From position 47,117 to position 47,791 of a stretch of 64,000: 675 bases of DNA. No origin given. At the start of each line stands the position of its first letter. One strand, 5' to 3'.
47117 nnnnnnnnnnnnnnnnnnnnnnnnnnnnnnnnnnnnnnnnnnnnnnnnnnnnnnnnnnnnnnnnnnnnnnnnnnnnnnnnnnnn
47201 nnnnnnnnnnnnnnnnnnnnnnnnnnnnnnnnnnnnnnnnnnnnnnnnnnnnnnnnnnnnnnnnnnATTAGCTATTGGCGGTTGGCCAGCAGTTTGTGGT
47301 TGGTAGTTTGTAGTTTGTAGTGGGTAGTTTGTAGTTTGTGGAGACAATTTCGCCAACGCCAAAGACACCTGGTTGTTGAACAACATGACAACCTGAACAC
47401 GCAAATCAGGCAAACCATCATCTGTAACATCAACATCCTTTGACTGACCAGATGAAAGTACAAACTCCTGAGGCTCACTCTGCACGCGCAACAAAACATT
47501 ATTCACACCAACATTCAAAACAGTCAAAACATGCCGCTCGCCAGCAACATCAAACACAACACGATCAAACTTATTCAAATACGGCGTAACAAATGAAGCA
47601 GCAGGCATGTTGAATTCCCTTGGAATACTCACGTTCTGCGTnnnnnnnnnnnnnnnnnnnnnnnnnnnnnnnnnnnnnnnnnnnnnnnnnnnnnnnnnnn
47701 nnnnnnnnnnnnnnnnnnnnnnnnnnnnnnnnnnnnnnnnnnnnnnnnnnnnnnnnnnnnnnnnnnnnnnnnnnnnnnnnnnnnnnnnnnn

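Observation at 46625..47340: Repetitive cytoplasmic tail on the giant surface protein, partly built from the intergenic heptamer repeat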

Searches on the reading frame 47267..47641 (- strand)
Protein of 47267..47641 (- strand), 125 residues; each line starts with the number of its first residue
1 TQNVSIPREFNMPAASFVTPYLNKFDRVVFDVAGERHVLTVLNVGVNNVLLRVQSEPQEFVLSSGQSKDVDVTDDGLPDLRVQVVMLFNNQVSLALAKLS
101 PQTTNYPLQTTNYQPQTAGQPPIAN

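Call 89: predict_structure(alignment_id=A1)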
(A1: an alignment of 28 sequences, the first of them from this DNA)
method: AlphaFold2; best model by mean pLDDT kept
length: 125 residues; sequences in the alignment: 28
mean_pLDDT: 90.0   pTM: 0.74
mean pLDDT of the five models: 90.0, 89.8, 89.5, 89.4, 88.2
residues with pLDDT >= 90: 94; 70-90: 16; 50-70: 15; < 50: 0
segments of 3 or more residues with pLDDT < 50: none
pLDDT, mean of each block of 10 residues (from residue 1): 89 96 98 96 98 95 98 95 98 96 58 68 78
secondary structure, 60 per line:
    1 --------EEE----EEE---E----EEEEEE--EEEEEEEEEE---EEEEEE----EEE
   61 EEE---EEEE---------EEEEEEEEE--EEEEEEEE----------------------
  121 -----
elements in order: E9-11 E16-18 E27-32 E35-44 E48-53 E58-63 E67-70 E80-88 E91-98
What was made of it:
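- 47345..47584 (-): Membrane-proximal all-beta domain shared by more than 150 cluster representatives. No Pfam or NCBIfam model matches it. AF2 gives pLDDT about 96 over residues 1-100 (call 89).
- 47270..47341 (-): Extracellular linker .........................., encoded by about 10 degenerate heptamer units (sense AAACTAC; TRF core 47291-47341). Low pLDDT (58-78) and no secondary structure (call 89).
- On Heptanucleotide simple repeats embedded in an ORF (as for TAACTGA/LSVISYQ): Linker pLDDT 58-78 with no secondary structure, next to a domain at about 96 (call 89).
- The linker is unstructured in the confident domain model (pLDDT 58-78, call 89).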

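Call 91: fold_search(model_id=the predicted structure, library=pdb)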
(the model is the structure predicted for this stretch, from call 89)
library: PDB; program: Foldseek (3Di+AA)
matches with E <= 10: 648; with E <= 0.001: 0
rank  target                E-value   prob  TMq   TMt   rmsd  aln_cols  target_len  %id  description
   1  4c9z_A                1.5e-01  0.57  0.34  0.23   9.9       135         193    6  Crystal structure of Siah1 at 1.95 A resolution (released 2013-10-16)
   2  1k2f_A                1.5e-01  0.54  0.33  0.24  10.1       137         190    5  siah, Seven In Absentia Homolog (released 2001-12-28)
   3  4ca1_A                1.6e-01  0.51  0.33  0.23  11.7       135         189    6  Crystal structure of Siah1 at 1.58 A resolution. (released 2013-10-16)
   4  7phw_A                2.0e-01  0.25  0.23  0.12  10.6        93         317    4  PfCyRPA bound to monoclonal antibody Cy.004 Fab fragment (released 2022-02-09)
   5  7pi7_A                2.0e-01  0.21  0.22  0.11  10.8        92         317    4  PfCyRPA bound to monoclonal antibody Cy.002 Fab fragment (released 2022-02-09)
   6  4i7d_C                2.4e-01  0.38  0.32  0.23  10.3       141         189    5  Siah1 bound to synthetic peptide (ACE)KLRPVAMVRP(PRK)VR (released 2013-08-14)
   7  5tih_A                3.1e-01  0.18  0.22  0.11  11.1        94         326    4  Structural basis for inhibition of erythrocyte invasion by antibodies to Plasmodium falciparum protein CyRPA (released 2017-03-01)
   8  4i7b_C                3.3e-01  0.33  0.31  0.23   9.9       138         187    5  Siah1 bound to synthetic peptide (ACE)KLRPV(ABA)MVRPTVR (released 2013-08-14)
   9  1a18                  3.3e-01  0.13  0.19  0.18  14.6        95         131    9  PHENANTHROLINE MODIFIED MURINE ADIPOCYTE LIPID BINDING PROTEIN (released 1998-07-01)
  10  3pu2_C                3.3e-01  0.06  0.17  0.14  11.1       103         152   10  Crystal Structure of the Q3J4M4_RHOS4 protein from Rhodobacter sphaeroides. Northeast Structural Genomics Consortium T (released 2010-12-15)
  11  2rcq                  3.5e-01  0.10  0.18  0.17  14.5       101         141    8  Crystal structure of human apo Cellular Retinol Binding Protein II (CRBP-II) (released 2007-10-02)
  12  1p6p                  3.7e-01  0.23  0.23  0.23  14.3        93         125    8  Crystal Structure of Toad Liver Basic Fatty Acid-Binding Protein (released 2003-06-03)
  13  6bth_A                3.7e-01  0.11  0.19  0.18  13.8        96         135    7  Crystal structure of human cellular retinol binding protein 2 (CRBP2) in complex with 2-arachidonoylglycerol (2-AG) (released 2018-12-12)
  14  4i7c_C                4.1e-01  0.30  0.32  0.23  12.5       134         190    6  Siah1 mutant bound to synthetic peptide (ACE)KLRPV(23P)MVRPWVR (released 2013-08-14)
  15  1ab0                  4.1e-01  0.21  0.23  0.22  13.7        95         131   12  C1G/V32D/F57H MUTANT OF MURINE ADIPOCYTE LIPID BINDING PROTEIN AT PH 4.5 (released 1997-06-16)
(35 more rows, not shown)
